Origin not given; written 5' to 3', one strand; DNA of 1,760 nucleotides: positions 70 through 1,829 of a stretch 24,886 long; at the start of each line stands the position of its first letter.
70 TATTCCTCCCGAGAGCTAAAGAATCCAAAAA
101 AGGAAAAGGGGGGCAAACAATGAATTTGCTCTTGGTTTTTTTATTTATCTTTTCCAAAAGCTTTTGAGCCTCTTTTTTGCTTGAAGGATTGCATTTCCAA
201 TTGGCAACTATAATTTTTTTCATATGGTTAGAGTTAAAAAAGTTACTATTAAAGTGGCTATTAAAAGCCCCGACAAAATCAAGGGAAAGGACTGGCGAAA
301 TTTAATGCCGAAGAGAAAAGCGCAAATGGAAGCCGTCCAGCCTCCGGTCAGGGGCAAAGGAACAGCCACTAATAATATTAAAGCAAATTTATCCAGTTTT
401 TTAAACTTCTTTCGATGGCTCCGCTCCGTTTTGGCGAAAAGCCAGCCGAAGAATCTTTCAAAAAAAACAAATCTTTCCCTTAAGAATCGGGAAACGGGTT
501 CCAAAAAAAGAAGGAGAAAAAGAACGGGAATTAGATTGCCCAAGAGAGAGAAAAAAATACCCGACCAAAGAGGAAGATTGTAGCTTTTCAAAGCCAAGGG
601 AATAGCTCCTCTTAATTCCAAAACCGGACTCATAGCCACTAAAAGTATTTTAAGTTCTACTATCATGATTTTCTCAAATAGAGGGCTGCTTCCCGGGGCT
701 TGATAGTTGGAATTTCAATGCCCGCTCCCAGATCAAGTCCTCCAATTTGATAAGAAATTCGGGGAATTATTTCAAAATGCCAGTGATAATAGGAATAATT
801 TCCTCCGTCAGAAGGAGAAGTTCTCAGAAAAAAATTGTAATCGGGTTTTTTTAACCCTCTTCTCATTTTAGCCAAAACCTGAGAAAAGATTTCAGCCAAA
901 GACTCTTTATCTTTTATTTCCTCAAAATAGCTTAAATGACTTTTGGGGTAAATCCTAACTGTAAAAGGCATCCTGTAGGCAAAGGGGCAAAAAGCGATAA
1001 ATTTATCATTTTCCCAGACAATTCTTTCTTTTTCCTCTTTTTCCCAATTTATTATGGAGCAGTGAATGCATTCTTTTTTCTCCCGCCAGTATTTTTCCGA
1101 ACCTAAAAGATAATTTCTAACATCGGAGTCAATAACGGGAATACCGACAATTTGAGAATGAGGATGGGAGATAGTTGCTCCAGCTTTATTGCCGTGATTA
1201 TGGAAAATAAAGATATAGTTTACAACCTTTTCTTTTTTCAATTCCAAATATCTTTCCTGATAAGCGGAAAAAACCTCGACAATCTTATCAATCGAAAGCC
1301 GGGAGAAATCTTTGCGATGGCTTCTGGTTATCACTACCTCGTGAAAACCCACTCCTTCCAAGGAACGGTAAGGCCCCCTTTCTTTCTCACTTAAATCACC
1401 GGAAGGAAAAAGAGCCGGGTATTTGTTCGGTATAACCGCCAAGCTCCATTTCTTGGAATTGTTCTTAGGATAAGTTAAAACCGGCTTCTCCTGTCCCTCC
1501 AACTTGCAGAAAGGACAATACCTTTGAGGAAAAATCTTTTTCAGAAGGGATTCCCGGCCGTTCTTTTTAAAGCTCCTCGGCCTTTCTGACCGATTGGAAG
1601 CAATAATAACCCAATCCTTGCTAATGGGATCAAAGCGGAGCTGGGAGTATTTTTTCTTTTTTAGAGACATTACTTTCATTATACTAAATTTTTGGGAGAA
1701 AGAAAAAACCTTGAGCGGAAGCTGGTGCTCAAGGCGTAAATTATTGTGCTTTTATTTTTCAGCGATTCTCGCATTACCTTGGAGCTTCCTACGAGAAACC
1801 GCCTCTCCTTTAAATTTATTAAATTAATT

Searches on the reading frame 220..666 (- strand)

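Call 45: search_protein_families(library=pfam, proteins=[window:220-666:-], max_evalue=0.01)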
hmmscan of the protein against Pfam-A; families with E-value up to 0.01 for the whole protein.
window:220-666:- (148 aa): 2 families
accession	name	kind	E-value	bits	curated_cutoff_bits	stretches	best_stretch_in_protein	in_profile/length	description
PF06695.16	Sm_multidrug_ex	-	1.4e-34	119.7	30.7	1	17-140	1-121/121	Putative small multi-drug export protein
PF03006.26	HlyIII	-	0.0053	16.9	26.2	1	35-136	82-181/224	Haemolysin-III related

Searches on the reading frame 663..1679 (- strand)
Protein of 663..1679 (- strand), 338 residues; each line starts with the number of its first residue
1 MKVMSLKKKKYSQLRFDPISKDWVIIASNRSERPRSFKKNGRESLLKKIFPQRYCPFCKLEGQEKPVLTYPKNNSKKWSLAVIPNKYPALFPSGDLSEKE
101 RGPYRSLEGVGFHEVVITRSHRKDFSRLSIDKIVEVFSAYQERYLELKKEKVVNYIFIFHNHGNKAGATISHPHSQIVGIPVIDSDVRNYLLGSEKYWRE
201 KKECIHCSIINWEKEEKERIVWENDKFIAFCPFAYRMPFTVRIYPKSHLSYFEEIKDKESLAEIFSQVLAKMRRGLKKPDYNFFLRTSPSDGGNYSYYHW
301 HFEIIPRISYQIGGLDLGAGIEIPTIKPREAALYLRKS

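Call 45: search_protein_families(library=pfam, proteins=[window:663-1679:-], max_evalue=0.01)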
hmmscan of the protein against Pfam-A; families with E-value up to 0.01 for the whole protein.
window:663-1679:- (338 aa): 7 families
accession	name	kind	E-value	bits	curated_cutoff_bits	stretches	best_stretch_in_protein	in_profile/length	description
PF01087.27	GalP_UDP_transf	-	1.1e-14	55.7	22.1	1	8-177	7-177/184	Galactose-1-phosphate uridyl transferase, N-terminal domain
PF16285.10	DUF4931_N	-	6.4e-09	36.4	24.1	1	115-180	56-121/124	Domain of unknown function (DUF4931) N-terminal domain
PF16268.10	DUF4921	-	4.7e-08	32.8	28.5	1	148-259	216-321/425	Domain of unknown function (DUF4921)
PF01230.28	HIT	-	6.2e-08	33.6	21.5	1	214-307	2-95/98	HIT domain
PF02744.22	GalP_UDP_tr_C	-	1.4e-06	28.6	29.2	1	195-304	6-119/165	Galactose-1-phosphate uridyl transferase, C-terminal domain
PF19327.4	Ap4A_phos_N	-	0.0067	16.4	23.1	0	157-186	137-166/177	Ap4A phosphorylase N-terminal domain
PF11969.13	DcpS_C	-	0.0079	17.1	24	0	204-305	2-100/114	Scavenger mRNA decapping enzyme C-term binding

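Call 70: find_homologous_proteins(query=window:666-1679:-, max_evalue=1e-60)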
Query window:666-1679:- (338 aa): 726 proteins with E <= 1e-60 among 2321 candidates; the best 120 are listed.
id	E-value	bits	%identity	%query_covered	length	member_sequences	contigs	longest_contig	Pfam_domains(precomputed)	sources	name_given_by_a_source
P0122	2.7e-208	709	91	99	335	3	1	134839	PF16268.11,PF16285.11,PF01230.30,PF02744.23,PF01087.28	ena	-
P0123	2.2e-125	436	56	98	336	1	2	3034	PF16268.11,PF16285.11,PF01230.30,PF02744.23,PF01087.28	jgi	-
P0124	1.0e-122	427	56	98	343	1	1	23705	PF16268.11,PF16285.11,PF01230.30,PF01087.28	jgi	-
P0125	3.2e-122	426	54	100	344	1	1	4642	PF16268.11,PF11969.14,PF16285.11,PF01230.30,PF01087.28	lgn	-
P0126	9.8e-122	424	55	97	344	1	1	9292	PF16268.11,PF16285.11,PF01230.30,PF01087.28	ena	-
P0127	1.5e-121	424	56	97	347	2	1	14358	PF16268.11,PF16285.11,PF01230.30,PF01087.28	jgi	jgi:UDPglucose--hexose-1-phosphate uridylyltransferase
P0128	2.2e-121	423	54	98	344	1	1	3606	PF16268.11,PF16285.11,PF01087.28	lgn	-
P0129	3.1e-121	423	55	98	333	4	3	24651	PF16268.11,PF11969.14,PF16285.11,PF01230.30,PF02744.23,PF01087.28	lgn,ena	-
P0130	5.2e-121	422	55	99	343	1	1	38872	PF16268.11,PF16285.11,PF01230.30,PF01087.28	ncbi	-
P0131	1.7e-120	420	55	98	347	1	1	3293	PF16268.11,PF16285.11,PF01230.30,PF01087.28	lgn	-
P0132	5.8e-120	418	55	98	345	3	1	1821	PF16268.11,PF11969.14,PF16285.11,PF01230.30,PF01087.28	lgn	-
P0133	2.1e-119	417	55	97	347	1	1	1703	PF16268.11,PF16285.11,PF01230.30,PF02744.23,PF01087.28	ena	-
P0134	3.8e-119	416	54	96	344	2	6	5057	PF16268.11,PF16285.11,PF01230.30,PF01087.28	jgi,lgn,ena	-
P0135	6.4e-119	415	55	97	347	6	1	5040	PF16268.11,PF16285.11,PF01230.30,PF02744.23,PF01087.28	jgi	-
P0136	1.5e-118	414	53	99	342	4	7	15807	PF16268.11,PF11969.14,PF16285.11,PF01230.30,PF01087.28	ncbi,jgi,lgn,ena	-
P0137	1.9e-118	413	55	98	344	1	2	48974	PF16268.11,PF16285.11,PF01230.30,PF02744.23,PF01087.28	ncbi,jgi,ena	-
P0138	2.1e-118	413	56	98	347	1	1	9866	PF16268.11,PF16285.11,PF01230.30,PF02744.23,PF01087.28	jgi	jgi:UDPglucose--hexose-1-phosphate uridylyltransferase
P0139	3.8e-118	412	54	98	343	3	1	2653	PF16268.11,PF16285.11,PF01230.30,PF01087.28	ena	-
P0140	4.5e-118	412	54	97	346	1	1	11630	PF16268.11,PF16285.11,PF01230.30,PF01087.28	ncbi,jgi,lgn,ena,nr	ncbi:DUF4931 domain-containing protein [Patescibacteria group bacterium]|nr:DUF4931 domain-containin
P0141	4.8e-118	412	54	98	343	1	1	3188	PF16268.11,PF16285.11,PF01230.30,PF02744.23,PF01087.28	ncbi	-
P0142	9.4e-118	411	55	99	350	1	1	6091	PF16268.11,PF16285.11,PF01230.30,PF01087.28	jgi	-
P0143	1.4e-117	411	53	99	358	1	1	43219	PF16268.11,PF11969.14,PF16285.11,PF01230.30,PF02744.23,PF01087.28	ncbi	-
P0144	2.4e-117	410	53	98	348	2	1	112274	PF16268.11,PF16285.11,PF01230.30,PF02744.23,PF01087.28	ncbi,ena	-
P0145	3.8e-115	403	53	98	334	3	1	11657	PF16268.11,PF11969.14,PF16285.11,PF01230.30,PF02744.23,PF01087.28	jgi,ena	-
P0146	4.5e-115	402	54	98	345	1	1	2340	PF16268.11,PF16285.11,PF01230.30,PF02744.23,PF01087.28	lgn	-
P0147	1.1e-114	401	52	99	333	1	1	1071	PF16268.11,PF16285.11,PF01230.30,PF02744.23,PF01087.28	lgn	-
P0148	1.4e-114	401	53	98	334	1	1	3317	PF16268.11,PF11969.14,PF16285.11,PF01230.30,PF01087.28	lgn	-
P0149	1.4e-114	401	55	99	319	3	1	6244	PF16268.11,PF11969.14,PF16285.11,PF01230.30,PF02744.23,PF01087.28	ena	-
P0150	1.5e-114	401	53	98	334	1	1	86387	PF16268.11,PF11969.14,PF16285.11,PF01230.30,PF02744.23,PF01087.28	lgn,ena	-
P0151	2.9e-114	400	54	98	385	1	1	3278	PF16268.11,PF16285.11,PF01230.30,PF01087.28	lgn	-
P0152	3.2e-113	396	53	97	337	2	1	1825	PF16268.11,PF16285.11,PF01230.30,PF02744.23,PF01087.28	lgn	-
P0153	3.7e-113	396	50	100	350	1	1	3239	PF16268.11,PF16285.11,PF01230.30,PF02744.23,PF01087.28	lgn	-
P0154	5.0e-113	396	53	96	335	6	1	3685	PF16268.11,PF11969.14,PF16285.11,PF01230.30,PF02744.23,PF01087.28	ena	-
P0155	1.2e-112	394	52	97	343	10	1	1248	PF16268.11,PF16285.11,PF01230.30,PF02744.23,PF01087.28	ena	-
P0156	2.0e-112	394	51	99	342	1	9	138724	PF16268.11,PF11969.14,PF16285.11,PF01230.30,PF01087.28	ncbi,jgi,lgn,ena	-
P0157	2.9e-112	393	52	99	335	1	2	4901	PF16268.11,PF16285.11,PF02744.23,PF01087.28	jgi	jgi:UDPglucose--hexose-1-phosphate uridylyltransferase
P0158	3.2e-112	393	52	96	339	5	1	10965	PF16268.11,PF11969.14,PF16285.11,PF01230.30,PF02744.23,PF01087.28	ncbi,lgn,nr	ncbi:galactose-1-phosphate uridylyltransferase [Patescibacteria group bacterium]|nr:galactose-1-phos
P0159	3.2e-112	393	52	98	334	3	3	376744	PF16268.11,PF11969.14,PF16285.11,PF01230.30,PF02744.23,PF01087.28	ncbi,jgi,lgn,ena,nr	ncbi:MAG TPA: galactose-1-phosphate uridylyltransferase [Candidatus Portnoybacteria bacterium]|nr:ga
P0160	3.3e-112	393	51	98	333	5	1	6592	PF16268.11,PF11969.14,PF16285.11,PF01230.30,PF02744.23,PF01087.28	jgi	-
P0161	3.8e-112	393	53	98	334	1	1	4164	PF16268.11,PF16285.11,PF01230.30,PF02744.23,PF01087.28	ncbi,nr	ncbi:MAG: galactose-1-phosphate uridylyltransferase [bacterium]|nr:galactose-1-phosphate uridylyltra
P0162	3.9e-112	393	52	98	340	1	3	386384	PF16268.11,PF11969.14,PF16285.11,PF01230.30,PF02744.23,PF01087.28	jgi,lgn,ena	-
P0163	4.3e-112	393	51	98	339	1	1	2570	PF16268.11,PF11969.14,PF16285.11,PF01230.30,PF01087.28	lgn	-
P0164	5.4e-112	392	51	99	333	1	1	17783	PF16268.11,PF11969.14,PF16285.11,PF01230.30,PF02744.23,PF01087.28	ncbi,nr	ncbi:MAG: DUF4931 domain-containing protein [Candidatus Portnoybacteria bacterium]|nr:DUF4931 domain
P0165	5.6e-112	392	52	97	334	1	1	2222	PF16268.11,PF11969.14,PF16285.11,PF01230.30,PF02744.23,PF01087.28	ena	-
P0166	2.5e-111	390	51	98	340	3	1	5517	PF16268.11,PF16285.11,PF01230.30,PF01087.28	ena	-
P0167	2.7e-111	390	50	98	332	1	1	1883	PF16268.11,PF11969.14,PF16285.11,PF01230.30,PF02744.23,PF01087.28,PF19327.5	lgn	-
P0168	3.4e-111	390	51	98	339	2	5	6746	PF16268.11,PF11969.14,PF16285.11,PF01230.30,PF02744.23,PF01087.28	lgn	-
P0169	3.5e-111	389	50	97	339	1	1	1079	PF16268.11,PF11969.14,PF16285.11,PF01230.30,PF02744.23,PF01087.28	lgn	-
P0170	4.9e-111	389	51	98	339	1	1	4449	PF16268.11,PF11969.14,PF16285.11,PF01230.30,PF02744.23,PF01087.28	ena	-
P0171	6.2e-111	389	54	98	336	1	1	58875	PF16268.11,PF11969.14,PF16285.11,PF01230.30,PF02744.23,PF01087.28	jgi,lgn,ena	-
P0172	7.1e-111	388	50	97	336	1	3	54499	PF16268.11,PF16285.11,PF01230.30,PF02744.23,PF01087.28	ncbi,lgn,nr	ncbi:MAG: DUF4931 domain-containing protein [Candidatus Portnoybacteria bacterium]|nr:DUF4931 domain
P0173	8.3e-111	388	51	97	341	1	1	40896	PF16268.11,PF11969.14,PF16285.11,PF01230.30,PF02744.23,PF01087.28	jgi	-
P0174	3.4e-110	386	52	98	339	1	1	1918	PF16268.11,PF11969.14,PF16285.11,PF01230.30,PF02744.23,PF01087.28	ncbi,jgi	-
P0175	4.2e-110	386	50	100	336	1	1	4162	PF16268.11,PF11969.14,PF16285.11,PF01230.30,PF02744.23,PF01087.28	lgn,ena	-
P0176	4.4e-110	386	51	98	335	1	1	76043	PF16268.11,PF16285.11,PF01087.28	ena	-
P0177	5.0e-110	386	52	99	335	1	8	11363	PF16268.11,PF11969.14,PF16285.11,PF01230.30,PF02744.23,PF01087.28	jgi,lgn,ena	-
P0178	6.0e-110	385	52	98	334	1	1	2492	PF16268.11,PF11969.14,PF16285.11,PF01230.30,PF01087.28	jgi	jgi:UDPglucose--hexose-1-phosphate uridylyltransferase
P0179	6.1e-110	385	52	96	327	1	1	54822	PF16268.11,PF11969.14,PF16285.11,PF01230.30,PF02744.23,PF01087.28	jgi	-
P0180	6.6e-110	385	50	100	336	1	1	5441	PF16268.11,PF11969.14,PF16285.11,PF01230.30,PF02744.23,PF01087.28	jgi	-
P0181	8.3e-110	385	52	98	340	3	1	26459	PF16268.11,PF11969.14,PF16285.11,PF01230.30,PF02744.23,PF01087.28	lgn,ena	-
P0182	1.0e-109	385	51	97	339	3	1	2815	PF16268.11,PF11969.14,PF16285.11,PF01230.30,PF02744.23,PF01087.28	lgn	-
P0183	1.2e-109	384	52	98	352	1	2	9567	PF16268.11,PF16285.11,PF01230.30,PF01087.28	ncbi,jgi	jgi:UDPglucose--hexose-1-phosphate uridylyltransferase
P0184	1.3e-109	384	52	97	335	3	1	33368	PF16268.11,PF16285.11,PF01230.30,PF02744.23,PF01087.28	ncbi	ncbi:MAG: galactose-1-phosphate uridylyltransferase [bacterium]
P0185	1.4e-109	384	51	96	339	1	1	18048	PF16268.11,PF16285.11,PF01230.30,PF02744.23,PF01087.28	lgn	-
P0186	1.7e-109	384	51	98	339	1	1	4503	PF16268.11,PF11969.14,PF16285.11,PF01230.30,PF02744.23,PF01087.28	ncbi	-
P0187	1.8e-109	384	51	98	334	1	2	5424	PF16268.11,PF16285.11,PF01230.30,PF02744.23,PF01087.28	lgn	-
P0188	1.9e-109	384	53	99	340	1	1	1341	PF16268.11,PF11969.14,PF16285.11,PF01230.30,PF02744.23,PF01087.28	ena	-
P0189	2.0e-109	384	51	98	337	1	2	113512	PF16268.11,PF11969.14,PF16285.11,PF01230.30,PF02744.23,PF01087.28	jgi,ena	-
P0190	4.3e-109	383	51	98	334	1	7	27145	PF16268.11,PF11969.14,PF16285.11,PF01230.30,PF02744.23,PF01087.28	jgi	jgi:UDPglucose--hexose-1-phosphate uridylyltransferase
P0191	6.2e-109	382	50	99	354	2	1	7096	PF16268.11,PF11969.14,PF16285.11,PF01230.30,PF02744.23,PF01087.28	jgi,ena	-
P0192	6.3e-109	382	51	99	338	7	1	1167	PF16268.11,PF11969.14,PF16285.11,PF01230.30,PF02744.23,PF01087.28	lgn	-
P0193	9.6e-109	381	52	97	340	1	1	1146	PF16268.11,PF16285.11,PF01230.30,PF02744.23,PF01087.28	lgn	-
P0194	1.0e-108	381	50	99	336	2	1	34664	PF16268.11,PF11969.14,PF16285.11,PF01230.30,PF02744.23,PF01087.28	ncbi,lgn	-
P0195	1.1e-108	381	50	99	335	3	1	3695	PF16268.11,PF11969.14,PF16285.11,PF01230.30,PF01087.28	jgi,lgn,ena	-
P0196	1.3e-108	381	50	98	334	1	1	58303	PF16268.11,PF11969.14,PF16285.11,PF01230.30,PF02744.23,PF01087.28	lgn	-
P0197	2.0e-108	380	50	98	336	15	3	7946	PF16268.11,PF16285.11,PF01230.30,PF02744.23,PF01087.28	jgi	jgi:UDPglucose--hexose-1-phosphate uridylyltransferase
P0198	2.2e-108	380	48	96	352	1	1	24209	PF16268.11,PF16285.11,PF01230.30,PF01087.28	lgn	-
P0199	2.4e-108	380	50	99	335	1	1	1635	PF16268.11,PF11969.14,PF16285.11,PF01230.30,PF02744.23,PF01087.28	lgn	-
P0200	2.5e-108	380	50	99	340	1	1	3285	PF16268.11,PF11969.14,PF16285.11,PF01230.30,PF02744.23,PF01087.28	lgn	-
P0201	2.6e-108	380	50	100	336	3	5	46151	PF16268.11,PF11969.14,PF16285.11,PF01230.30,PF01087.28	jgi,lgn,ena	jgi:UDPglucose--hexose-1-phosphate uridylyltransferase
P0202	3.6e-108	380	52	98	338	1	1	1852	PF16268.11,PF16285.11,PF02744.23,PF01087.28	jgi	jgi:UDPglucose--hexose-1-phosphate uridylyltransferase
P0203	7.2e-108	379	50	98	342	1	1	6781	PF16268.11,PF16285.11,PF01230.30,PF02744.23,PF01087.28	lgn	-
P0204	8.2e-108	378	52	98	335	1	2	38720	PF16268.11,PF16285.11,PF01230.30,PF02744.23,PF01087.28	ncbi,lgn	-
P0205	2.5e-107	377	51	97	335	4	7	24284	PF16268.11,PF16285.11,PF01230.30,PF01087.28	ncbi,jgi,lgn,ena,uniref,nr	ncbi:hypothetical protein COY61_01355 [bacterium (Candidatus Gribaldobacteria) CG_4_10_14_0_8_um_fil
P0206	2.5e-107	377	51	96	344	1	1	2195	PF16268.11,PF11969.14,PF16285.11,PF01230.30,PF01087.28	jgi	-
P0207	2.6e-107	377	48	100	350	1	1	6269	PF16268.11,PF11969.14,PF16285.11,PF01230.30,PF02744.23,PF01087.28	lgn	-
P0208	2.6e-107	377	52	98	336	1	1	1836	PF16268.11,PF16285.11,PF02744.23,PF01087.28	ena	-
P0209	2.8e-107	377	50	97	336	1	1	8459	PF16268.11,PF11969.14,PF16285.11,PF01230.30,PF02744.23,PF01087.28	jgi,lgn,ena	-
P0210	3.1e-107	377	49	97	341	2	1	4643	PF16268.11,PF11969.14,PF16285.11,PF01230.30,PF02744.23,PF01087.28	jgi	-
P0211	3.5e-107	376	51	98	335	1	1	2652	PF16268.11,PF11969.14,PF16285.11,PF01230.30,PF02744.23,PF01087.28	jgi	jgi:UDPglucose--hexose-1-phosphate uridylyltransferase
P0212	3.5e-107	376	51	99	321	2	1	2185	PF16268.11,PF16285.11,PF01230.30,PF02744.23,PF01087.28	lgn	-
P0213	3.7e-107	376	52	97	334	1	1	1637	PF16268.11,PF11969.14,PF16285.11,PF01230.30,PF02744.23,PF01087.28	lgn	-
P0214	4.3e-107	376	50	98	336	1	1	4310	PF16268.11,PF11969.14,PF16285.11,PF01230.30,PF02744.23,PF01087.28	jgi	-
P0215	4.7e-107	376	49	99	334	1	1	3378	PF16268.11,PF16285.11,PF01230.30,PF02744.23,PF01087.28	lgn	-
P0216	6.7e-107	375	51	96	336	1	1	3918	PF16268.11,PF11969.14,PF16285.11,PF01230.30,PF02744.23,PF01087.28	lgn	-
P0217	1.3e-106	374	49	99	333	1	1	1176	PF16268.11,PF11969.14,PF16285.11,PF01230.30,PF02744.23,PF01087.28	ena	-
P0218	1.9e-106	374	50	98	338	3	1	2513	PF16268.11,PF11969.14,PF16285.11,PF01230.30,PF01087.28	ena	-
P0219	2.8e-106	373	51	97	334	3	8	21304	PF16268.11,PF11969.14,PF16285.11,PF01230.30,PF02744.23,PF01087.28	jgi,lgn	-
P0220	3.1e-106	373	49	97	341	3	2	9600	PF16268.11,PF11969.14,PF16285.11,PF01230.30,PF02744.23,PF01087.28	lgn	-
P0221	3.3e-106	373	49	99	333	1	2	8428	PF16268.11,PF11969.14,PF16285.11,PF01230.30,PF02744.23,PF01087.28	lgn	-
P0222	3.3e-106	373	49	99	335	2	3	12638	PF16268.11,PF11969.14,PF16285.11,PF01230.30,PF02744.23,PF01087.28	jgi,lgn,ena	-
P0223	3.6e-106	373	50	97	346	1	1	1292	PF16268.11,PF11969.14,PF16285.11,PF01230.30,PF02744.23,PF01087.28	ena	-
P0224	3.6e-106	373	51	98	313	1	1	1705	PF16268.11,PF16285.11,PF01230.30,PF02744.23,PF01087.28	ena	-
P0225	5.3e-106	372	50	99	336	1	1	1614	PF16268.11,PF11969.14,PF16285.11,PF01230.30,PF02744.23,PF01087.28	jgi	jgi:UDPglucose--hexose-1-phosphate uridylyltransferase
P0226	6.9e-106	372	50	98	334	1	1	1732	PF16268.11,PF16285.11,PF01230.30,PF01087.28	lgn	-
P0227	8.0e-106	372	51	97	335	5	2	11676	PF16268.11,PF11969.14,PF16285.11,PF01230.30,PF02744.23,PF01087.28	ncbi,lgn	-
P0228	8.9e-106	372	48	98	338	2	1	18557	PF16268.11,PF11969.14,PF16285.11,PF01230.30,PF02744.23,PF01087.28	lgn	-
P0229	9.7e-106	372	49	99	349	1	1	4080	PF16268.11,PF16285.11,PF01230.30,PF02744.23,PF01087.28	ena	-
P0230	1.2e-105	371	48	97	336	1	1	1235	PF16268.11,PF16285.11,PF01230.30,PF01087.28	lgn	-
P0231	1.2e-105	371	50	97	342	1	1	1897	PF16268.11,PF11969.14,PF16285.11,PF02744.23,PF01087.28,PF19327.5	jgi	-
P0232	1.5e-105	371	49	99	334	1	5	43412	PF16268.11,PF11969.14,PF16285.11,PF01230.30,PF02744.23,PF01087.28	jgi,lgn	-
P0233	1.6e-105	371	53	96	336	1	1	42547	PF16268.11,PF16285.11,PF01230.30,PF02744.23,PF01087.28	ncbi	-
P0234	1.6e-105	371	50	98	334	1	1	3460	PF16268.11,PF11969.14,PF16285.11,PF01230.30,PF02744.23,PF01087.28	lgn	-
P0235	2.4e-105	370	50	96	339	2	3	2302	PF16268.11,PF11969.14,PF16285.11,PF01230.30,PF02744.23,PF01087.28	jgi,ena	-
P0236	2.5e-105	370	52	98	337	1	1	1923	PF16268.11,PF01230.30,PF01087.28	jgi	jgi:UDPglucose--hexose-1-phosphate uridylyltransferase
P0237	2.7e-105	370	51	97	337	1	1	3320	PF16268.11,PF16285.11,PF01230.30,PF02744.23,PF01087.28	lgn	-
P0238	3.1e-105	370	51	96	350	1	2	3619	PF16268.11,PF16285.11,PF02744.23,PF01087.28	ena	-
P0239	3.1e-105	370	50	98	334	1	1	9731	PF16268.11,PF11969.14,PF16285.11,PF01230.30,PF02744.23,PF01087.28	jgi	-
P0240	3.1e-105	370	51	98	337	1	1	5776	PF16268.11,PF01230.30,PF02744.23,PF01087.28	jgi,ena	-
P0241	4.5e-105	369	51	97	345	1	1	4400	PF16268.11,PF16285.11,PF01230.30,PF02744.23,PF01087.28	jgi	-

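Call 71: find_encoding_contigs(protein=P0122, flank=3000, max_places=10)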
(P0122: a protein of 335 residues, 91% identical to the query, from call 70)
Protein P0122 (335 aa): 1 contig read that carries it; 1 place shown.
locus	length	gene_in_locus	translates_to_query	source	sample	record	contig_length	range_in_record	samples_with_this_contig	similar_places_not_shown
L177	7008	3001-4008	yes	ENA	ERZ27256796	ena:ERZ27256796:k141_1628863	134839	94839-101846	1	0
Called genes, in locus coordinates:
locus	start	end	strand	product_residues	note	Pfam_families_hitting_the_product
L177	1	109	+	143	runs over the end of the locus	PF00828:Ribosomal_L27A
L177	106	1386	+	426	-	PF00344:SecY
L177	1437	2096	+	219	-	PF00406:ADK, PF02223:Thymidylate_kin (faint), PF13207:AAA_17, PF13238:AAA_18 (weak)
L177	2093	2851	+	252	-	PF00557:Peptidase_M24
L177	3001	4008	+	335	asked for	PF01087:GalP_UDP_transf, PF16285:DUF4931_N (weak), PF01230:HIT (faint), PF16268:DUF4921 (weak), PF02744:GalP_UDP_tr_C (weak)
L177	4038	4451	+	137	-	PF06695:Sm_multidrug_ex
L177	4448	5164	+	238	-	PF00121:TIM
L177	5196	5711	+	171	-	PF04308:RNaseH_like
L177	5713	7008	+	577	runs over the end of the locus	PF01411:tRNA-synt_2c, PF07973:tRNA_SAD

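Call 72: list_cluster_members(proteins=[P0122, P0001])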
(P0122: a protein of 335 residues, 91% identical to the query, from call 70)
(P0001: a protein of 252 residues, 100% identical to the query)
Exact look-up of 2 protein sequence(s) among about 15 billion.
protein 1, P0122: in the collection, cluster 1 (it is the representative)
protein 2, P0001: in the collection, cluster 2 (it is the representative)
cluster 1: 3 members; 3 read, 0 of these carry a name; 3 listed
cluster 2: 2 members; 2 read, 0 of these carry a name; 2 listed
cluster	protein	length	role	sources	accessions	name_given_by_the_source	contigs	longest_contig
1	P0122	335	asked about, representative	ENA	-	-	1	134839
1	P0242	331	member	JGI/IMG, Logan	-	-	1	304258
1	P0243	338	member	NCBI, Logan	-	-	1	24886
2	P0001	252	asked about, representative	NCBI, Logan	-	-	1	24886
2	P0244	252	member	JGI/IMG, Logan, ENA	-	-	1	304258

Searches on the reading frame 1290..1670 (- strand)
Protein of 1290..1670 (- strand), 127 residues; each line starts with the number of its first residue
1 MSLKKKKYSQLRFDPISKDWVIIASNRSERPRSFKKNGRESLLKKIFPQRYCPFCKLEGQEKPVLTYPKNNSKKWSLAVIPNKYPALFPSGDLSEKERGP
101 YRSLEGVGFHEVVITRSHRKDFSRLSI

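Call 69: find_homologous_proteins(query=window:1290-1670:-, max_evalue=1e-15)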
Query window:1290-1670:- (127 aa): 1 proteins with E <= 1e-15 among 7 candidates.
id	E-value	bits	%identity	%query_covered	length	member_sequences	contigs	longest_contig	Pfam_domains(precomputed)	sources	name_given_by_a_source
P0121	5.3e-20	90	45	80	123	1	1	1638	-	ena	-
